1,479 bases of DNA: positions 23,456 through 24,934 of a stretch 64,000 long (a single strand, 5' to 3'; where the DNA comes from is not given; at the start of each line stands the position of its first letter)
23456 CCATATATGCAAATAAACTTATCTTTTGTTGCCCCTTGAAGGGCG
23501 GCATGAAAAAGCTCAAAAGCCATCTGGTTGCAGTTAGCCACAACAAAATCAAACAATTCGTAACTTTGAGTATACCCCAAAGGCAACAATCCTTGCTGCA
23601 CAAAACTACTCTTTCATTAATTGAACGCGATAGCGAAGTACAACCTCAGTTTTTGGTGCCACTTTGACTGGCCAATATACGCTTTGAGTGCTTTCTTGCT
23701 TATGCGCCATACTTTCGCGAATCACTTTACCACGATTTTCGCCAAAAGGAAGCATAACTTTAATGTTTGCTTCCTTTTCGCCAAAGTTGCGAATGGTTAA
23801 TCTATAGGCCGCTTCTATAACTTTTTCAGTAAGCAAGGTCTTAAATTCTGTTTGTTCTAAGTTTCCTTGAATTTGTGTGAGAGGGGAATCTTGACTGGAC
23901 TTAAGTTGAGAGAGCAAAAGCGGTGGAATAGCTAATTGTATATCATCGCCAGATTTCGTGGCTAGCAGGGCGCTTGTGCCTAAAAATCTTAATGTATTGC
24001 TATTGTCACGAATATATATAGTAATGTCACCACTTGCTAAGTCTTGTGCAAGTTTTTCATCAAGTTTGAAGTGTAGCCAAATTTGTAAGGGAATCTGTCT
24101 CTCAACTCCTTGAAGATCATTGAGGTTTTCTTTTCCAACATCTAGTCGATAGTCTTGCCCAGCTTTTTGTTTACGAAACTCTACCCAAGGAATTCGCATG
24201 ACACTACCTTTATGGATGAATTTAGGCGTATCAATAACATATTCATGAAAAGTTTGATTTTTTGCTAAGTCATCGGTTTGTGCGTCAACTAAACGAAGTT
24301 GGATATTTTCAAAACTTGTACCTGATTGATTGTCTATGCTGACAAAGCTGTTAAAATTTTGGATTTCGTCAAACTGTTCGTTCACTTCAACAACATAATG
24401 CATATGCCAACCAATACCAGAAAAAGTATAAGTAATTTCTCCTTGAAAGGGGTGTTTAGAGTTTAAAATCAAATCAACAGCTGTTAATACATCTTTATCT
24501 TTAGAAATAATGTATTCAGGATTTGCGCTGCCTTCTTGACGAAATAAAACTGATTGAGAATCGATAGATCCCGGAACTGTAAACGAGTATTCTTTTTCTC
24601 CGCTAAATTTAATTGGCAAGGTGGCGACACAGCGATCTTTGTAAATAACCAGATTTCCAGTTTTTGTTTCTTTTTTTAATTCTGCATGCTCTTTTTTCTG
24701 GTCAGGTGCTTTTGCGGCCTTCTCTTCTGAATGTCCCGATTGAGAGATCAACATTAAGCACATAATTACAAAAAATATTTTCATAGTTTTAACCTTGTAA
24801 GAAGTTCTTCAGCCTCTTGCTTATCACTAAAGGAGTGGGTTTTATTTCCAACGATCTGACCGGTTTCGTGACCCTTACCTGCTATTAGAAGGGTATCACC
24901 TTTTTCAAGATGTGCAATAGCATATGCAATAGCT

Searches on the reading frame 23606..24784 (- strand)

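Call 3: search_protein_families(library=pfam, proteins=[window:23606-24784:-], max_evalue=0.01)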
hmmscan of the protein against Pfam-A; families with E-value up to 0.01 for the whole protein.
window:23606-24784:- (392 aa): 1 family
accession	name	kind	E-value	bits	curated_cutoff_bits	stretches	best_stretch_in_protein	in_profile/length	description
PF13598.12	DUF4139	-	1.7e-09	38.2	31.8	1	116-389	2-201/205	Domain of unknown function (DUF4139)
